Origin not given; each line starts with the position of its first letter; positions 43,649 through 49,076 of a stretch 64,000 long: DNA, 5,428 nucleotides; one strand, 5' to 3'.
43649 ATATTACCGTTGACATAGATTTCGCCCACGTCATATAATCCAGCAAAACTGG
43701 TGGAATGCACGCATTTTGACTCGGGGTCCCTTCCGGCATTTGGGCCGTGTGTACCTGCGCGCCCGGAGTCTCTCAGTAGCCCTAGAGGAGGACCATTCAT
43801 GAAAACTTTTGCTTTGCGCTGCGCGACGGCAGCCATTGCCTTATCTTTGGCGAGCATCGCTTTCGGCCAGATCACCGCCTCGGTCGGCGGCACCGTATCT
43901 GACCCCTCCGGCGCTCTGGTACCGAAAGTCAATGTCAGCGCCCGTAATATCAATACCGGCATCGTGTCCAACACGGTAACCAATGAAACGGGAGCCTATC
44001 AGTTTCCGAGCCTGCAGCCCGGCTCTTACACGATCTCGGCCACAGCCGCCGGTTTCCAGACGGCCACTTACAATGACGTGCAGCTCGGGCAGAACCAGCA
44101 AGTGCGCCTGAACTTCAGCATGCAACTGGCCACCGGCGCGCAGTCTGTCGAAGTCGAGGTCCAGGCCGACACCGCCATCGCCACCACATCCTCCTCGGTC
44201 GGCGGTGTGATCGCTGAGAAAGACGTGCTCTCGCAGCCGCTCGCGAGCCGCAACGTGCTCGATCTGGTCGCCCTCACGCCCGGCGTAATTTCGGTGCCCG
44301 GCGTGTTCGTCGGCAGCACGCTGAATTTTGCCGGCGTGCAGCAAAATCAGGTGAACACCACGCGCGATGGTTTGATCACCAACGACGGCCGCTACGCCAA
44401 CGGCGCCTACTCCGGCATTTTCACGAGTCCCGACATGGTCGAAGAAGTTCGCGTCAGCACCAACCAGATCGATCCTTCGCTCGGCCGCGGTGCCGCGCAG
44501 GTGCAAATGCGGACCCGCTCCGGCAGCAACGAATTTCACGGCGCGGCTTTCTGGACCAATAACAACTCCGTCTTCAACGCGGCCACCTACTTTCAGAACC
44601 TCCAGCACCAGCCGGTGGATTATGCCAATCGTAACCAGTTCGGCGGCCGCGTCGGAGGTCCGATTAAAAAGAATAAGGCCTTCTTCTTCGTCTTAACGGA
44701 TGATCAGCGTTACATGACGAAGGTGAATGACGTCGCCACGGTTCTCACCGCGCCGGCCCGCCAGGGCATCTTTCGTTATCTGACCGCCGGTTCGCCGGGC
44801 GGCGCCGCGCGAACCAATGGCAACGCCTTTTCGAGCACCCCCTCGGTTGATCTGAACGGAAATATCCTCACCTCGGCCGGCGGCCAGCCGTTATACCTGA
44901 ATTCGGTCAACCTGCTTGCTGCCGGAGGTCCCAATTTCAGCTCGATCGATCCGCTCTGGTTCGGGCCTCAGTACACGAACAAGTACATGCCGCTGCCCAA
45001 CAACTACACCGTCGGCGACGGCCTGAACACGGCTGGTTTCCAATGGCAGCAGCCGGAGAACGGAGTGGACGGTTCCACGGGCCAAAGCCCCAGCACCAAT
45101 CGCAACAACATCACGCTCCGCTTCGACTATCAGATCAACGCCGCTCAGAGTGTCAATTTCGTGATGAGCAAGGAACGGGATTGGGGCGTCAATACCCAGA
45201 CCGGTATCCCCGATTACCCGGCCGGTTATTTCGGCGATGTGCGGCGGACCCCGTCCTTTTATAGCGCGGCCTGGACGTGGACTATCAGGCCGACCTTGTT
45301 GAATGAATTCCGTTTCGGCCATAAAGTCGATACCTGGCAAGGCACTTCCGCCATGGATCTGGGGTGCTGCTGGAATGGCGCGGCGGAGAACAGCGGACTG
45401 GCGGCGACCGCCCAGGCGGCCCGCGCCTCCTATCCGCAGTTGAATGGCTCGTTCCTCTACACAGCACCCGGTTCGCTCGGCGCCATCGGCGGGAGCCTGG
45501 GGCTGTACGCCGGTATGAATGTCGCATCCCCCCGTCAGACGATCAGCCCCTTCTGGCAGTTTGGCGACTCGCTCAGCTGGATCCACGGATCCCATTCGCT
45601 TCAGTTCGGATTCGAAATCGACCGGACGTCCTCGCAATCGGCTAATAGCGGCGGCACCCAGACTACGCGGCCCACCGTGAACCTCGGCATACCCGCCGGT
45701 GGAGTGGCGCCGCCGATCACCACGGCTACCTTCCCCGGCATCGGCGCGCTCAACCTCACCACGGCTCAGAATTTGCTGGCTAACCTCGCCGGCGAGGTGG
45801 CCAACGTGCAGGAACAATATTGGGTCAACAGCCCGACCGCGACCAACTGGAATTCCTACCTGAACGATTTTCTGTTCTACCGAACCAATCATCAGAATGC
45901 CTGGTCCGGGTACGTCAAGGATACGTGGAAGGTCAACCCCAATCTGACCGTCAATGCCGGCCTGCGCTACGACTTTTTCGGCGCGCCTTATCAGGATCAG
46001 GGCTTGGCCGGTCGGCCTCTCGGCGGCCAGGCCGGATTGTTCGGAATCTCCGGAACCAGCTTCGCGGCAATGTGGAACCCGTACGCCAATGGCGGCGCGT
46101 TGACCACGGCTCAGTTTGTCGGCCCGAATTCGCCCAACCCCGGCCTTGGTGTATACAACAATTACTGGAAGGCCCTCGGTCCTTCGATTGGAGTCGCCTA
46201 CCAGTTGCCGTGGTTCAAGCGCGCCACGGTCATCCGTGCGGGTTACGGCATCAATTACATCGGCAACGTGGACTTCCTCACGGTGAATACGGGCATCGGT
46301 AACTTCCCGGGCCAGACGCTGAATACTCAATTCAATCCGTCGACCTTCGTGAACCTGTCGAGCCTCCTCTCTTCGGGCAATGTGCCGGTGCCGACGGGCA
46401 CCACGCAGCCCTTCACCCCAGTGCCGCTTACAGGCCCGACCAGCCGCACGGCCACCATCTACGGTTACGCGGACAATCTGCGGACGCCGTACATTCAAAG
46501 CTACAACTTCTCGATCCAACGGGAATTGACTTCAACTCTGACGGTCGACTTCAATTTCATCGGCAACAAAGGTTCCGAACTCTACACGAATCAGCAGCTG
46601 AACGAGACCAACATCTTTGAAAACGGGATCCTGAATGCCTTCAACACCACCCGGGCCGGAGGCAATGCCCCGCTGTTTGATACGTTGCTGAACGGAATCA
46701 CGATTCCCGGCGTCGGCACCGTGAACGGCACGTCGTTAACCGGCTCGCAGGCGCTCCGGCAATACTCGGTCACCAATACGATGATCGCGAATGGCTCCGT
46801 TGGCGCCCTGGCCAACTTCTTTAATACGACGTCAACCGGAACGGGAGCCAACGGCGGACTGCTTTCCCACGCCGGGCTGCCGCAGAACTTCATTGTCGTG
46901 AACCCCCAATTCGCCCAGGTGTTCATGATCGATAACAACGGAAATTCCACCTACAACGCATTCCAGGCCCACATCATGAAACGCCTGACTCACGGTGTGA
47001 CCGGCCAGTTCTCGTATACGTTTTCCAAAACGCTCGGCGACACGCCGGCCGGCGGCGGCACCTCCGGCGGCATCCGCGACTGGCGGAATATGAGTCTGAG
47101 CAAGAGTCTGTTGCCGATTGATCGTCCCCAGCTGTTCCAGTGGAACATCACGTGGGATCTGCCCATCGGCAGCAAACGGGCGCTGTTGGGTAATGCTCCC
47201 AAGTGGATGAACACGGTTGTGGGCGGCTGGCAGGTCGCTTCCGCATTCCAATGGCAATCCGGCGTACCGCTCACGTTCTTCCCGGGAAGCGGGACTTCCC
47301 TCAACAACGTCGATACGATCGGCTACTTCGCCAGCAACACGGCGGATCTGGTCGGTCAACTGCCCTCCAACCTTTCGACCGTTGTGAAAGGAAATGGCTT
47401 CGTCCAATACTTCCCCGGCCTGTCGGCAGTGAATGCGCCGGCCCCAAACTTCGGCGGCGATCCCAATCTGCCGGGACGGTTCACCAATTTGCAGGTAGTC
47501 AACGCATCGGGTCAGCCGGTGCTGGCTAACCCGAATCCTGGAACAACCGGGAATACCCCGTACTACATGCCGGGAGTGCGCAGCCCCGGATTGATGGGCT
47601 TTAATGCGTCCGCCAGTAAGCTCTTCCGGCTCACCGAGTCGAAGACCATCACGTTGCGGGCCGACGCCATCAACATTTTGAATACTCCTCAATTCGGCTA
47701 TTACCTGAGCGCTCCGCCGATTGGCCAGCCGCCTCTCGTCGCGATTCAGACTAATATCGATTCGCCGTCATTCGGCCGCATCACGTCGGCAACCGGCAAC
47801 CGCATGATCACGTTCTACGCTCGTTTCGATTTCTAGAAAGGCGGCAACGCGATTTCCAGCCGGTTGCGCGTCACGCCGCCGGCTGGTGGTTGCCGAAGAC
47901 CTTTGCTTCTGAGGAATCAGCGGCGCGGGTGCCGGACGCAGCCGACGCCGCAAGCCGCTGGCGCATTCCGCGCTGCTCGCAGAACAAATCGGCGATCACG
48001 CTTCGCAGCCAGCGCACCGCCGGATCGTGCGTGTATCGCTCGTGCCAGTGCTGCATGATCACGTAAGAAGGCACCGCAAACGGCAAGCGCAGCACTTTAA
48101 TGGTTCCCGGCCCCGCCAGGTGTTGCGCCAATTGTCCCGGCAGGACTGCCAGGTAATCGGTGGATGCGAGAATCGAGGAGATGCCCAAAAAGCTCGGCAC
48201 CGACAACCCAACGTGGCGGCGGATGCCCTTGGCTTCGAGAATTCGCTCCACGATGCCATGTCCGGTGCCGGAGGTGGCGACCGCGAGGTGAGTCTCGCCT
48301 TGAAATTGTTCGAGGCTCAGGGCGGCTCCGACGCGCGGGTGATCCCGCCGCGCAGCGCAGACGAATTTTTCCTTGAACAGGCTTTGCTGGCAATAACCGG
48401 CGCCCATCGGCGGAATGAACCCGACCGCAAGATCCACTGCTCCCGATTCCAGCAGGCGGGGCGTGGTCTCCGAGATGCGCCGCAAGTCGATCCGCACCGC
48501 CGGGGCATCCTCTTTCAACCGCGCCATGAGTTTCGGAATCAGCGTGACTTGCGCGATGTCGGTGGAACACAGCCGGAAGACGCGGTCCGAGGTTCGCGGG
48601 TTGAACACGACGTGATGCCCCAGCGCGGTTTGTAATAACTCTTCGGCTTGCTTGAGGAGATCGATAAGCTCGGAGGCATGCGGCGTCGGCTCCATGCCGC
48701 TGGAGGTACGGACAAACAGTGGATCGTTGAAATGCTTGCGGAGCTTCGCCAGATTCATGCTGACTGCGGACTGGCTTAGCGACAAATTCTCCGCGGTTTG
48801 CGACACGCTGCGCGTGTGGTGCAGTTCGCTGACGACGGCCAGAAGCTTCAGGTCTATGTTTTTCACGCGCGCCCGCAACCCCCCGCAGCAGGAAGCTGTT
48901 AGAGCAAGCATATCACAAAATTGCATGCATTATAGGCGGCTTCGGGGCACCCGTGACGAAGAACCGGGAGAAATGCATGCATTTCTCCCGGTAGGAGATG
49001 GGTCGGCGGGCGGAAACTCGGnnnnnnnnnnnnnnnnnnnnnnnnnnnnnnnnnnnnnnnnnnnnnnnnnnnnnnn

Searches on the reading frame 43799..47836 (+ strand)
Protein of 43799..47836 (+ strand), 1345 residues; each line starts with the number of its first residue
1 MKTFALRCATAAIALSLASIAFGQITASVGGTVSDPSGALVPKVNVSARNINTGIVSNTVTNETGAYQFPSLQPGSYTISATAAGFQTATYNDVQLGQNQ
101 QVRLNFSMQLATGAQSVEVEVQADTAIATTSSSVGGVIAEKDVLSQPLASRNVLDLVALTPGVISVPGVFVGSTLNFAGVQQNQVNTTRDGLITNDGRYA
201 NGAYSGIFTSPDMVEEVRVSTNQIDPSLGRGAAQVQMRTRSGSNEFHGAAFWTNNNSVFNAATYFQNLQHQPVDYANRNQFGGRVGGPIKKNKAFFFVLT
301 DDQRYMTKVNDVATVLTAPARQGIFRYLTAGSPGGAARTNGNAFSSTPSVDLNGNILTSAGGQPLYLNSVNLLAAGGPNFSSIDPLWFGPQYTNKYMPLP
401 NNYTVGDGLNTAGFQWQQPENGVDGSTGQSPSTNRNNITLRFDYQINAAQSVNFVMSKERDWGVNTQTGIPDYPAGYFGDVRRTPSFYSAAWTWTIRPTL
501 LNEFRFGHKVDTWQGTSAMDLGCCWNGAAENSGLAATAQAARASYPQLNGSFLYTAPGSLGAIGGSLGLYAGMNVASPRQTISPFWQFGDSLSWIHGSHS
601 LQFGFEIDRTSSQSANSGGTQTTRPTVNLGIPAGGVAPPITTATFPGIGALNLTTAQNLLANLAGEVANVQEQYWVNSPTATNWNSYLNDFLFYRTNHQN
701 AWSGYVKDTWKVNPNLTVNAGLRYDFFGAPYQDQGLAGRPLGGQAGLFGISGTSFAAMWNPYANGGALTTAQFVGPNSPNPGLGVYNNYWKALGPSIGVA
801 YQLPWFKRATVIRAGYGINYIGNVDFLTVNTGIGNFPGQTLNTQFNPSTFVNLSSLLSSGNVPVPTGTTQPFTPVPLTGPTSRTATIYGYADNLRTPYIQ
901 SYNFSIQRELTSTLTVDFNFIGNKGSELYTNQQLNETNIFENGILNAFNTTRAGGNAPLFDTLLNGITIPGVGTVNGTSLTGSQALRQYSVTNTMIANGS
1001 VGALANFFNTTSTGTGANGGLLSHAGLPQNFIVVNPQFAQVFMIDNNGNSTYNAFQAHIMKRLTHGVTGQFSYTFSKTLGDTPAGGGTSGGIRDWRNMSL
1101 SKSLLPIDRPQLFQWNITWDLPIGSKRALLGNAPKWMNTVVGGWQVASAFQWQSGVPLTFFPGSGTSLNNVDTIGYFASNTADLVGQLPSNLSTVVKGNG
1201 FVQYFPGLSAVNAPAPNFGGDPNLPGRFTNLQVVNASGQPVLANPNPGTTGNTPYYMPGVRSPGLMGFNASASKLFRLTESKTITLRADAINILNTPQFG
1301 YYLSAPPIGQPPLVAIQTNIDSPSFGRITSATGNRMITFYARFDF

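Call 11: search_protein_families(library=pfam, proteins=[window:43799-47836:+], max_evalue=0.01)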
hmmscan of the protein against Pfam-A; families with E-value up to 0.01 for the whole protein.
window:43799-47836:+ (1345 aa): 6 families
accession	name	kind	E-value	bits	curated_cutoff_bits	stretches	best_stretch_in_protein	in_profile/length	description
PF25183.1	OMP_b-brl_4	-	4.3e-124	416.2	30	1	239-1337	2-837/838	Outer membrane beta barrel domain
PF13620.12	CarboxypepD_reg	-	8.3e-22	77.8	32.3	1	28-109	1-82/82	Carboxypeptidase regulatory-like domain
PF13715.12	CarbopepD_reg_2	-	6e-08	33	32.2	1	31-110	3-78/88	CarboxypepD_reg-like domain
PF17210.9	SdrD_B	-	1.4e-06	28.9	29.7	1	38-102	21-83/112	SdrD B-like domain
PF07715.20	Plug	-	9e-06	26.6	23.9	1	137-232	11-103/107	TonB-dependent Receptor Plug Domain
PF02369.22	Big_1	-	0.0077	16.8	34.9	1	19-89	11-86/93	Bacterial Ig-like domain (group 1)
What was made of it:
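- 43799..47836 (+): TonB-dependent receptor of the acidobacterial type with an N-terminal CarboxypepD_reg domain. call 11.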

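Call 12: search_protein_families(library=ncbifam, proteins=[window:43799-47836:+], max_evalue=0.01)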
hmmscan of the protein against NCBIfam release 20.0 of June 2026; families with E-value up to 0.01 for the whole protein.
window:43799-47836:+ (1345 aa): 1 family
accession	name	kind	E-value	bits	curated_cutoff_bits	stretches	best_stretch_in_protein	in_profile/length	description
NF049945.1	TonB_dep_FCYXU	equivalog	0.0016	17.2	825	1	696-725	377-406/697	TonB-dependent receptor, FCYXU motif-type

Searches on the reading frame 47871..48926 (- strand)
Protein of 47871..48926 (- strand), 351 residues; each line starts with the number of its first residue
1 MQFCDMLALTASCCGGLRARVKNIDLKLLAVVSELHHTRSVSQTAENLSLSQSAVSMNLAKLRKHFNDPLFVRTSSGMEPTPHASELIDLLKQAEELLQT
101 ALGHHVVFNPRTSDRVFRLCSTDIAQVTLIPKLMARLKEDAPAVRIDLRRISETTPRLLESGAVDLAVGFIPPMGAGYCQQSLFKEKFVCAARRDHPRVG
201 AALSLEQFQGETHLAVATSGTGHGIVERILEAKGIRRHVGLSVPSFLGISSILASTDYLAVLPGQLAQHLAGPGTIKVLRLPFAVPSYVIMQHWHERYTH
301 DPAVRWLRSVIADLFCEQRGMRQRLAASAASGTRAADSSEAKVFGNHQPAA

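Call 21: search_protein_families(library=pfam, proteins=[window:47871-48926:-], max_evalue=0.01)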
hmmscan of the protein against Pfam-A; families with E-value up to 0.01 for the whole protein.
window:47871-48926:- (351 aa): 3 families
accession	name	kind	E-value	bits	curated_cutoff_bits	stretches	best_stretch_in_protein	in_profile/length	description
PF03466.25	LysR_substrate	-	5.1e-31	108.1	28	1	115-313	6-206/209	LysR substrate binding domain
PF00126.33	HTH_1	-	6.5e-15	55.3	26.6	1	26-84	1-59/60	Bacterial regulatory helix-turn-helix protein, lysR family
PF01022.26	HTH_5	-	7.6e-05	22.9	22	1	37-64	14-41/47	Bacterial regulatory protein, arsR family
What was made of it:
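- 47871..48926 (-): LysR-family regulator. The true start may be the GTG near 48866, because the called ATG lies inside the operator. Pfam HTH_1 + LysR_substrate (call 21).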

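Call 91: search_protein_families(library=ncbifam, proteins=[window:47871-48866:-], max_evalue=0.00001)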
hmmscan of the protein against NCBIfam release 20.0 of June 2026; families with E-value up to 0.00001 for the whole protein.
window:47871-48866:- (331 aa): 35 families (the best 25 are shown)
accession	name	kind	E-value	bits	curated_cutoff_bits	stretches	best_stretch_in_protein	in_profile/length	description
NF050187.1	TransRegBsrAPseudo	equivalog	2.7e-66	223.7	480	1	1-293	5-297/298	LysR family transcriptional regulator BsrA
NF007063.1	PRK09508.1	equivalog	4e-43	147.9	262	1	2-293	13-303/307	transcriptional regulator LeuO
NF047710.1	TransRegCitRGProt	equivalog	2.7e-29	102.4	400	1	1-273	7-278/295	DNA-binding transcriptional repressor CitR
NF045905.1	TransRegLelALeg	equivalog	3.2e-28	98.9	500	1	1-293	4-299/305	LysR family transcriptional regulator LelA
NF008554.1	PRK11482.1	equivalog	5.7e-24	84.7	277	1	1-250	26-271/317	YbeF family transcriptional regulator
NF007581.0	PRK10216.1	equivalog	1.5e-22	80.1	314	1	2-135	6-137/319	HTH-type transcriptional regulator YidZ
TIGR02424.1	TF_pcaQ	equivalog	8.3e-18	64.3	303.8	1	4-216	3-218/300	pca operon transcription factor PcaQ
NF040786.1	LysR_Sec_metab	equivalog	3.2e-17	62.5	250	1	4-194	1-194/298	selenium metabolism-associated LysR family transcriptional regulator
NF045990.1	TransRegCbbRRhodb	equivalog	7e-15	54.8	450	1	2-211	4-215/304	LysR family regulator CbbR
NF008416.0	PRK11242.1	equivalog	2.6e-14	53.2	277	1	9-256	10-255/300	transcriptional regulator CynR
NF007667.0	PRK10341.1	equivalog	4.1e-13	49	308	1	8-304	11-306/312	transcriptional regulator TdcA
NF008239.0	PRK11013.1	equivalog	6.9e-12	45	288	1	1-309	1-305/309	LysR family transcriptional regulator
NF040889.1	trans_reg_YeiE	equivalog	1.3e-11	44.3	480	1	4-202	3-198/288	DNA-binding transcriptional regulator YeiE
NF008095.0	PRK10837.1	subfamily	2.4e-11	43.4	281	1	4-212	3-207/290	LysR family transcriptional regulator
TIGR03418.1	chol_sulf_TF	equivalog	4.7e-11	42.2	324.8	1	5-170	2-164/291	choline sulfate utilization transcriptional regulator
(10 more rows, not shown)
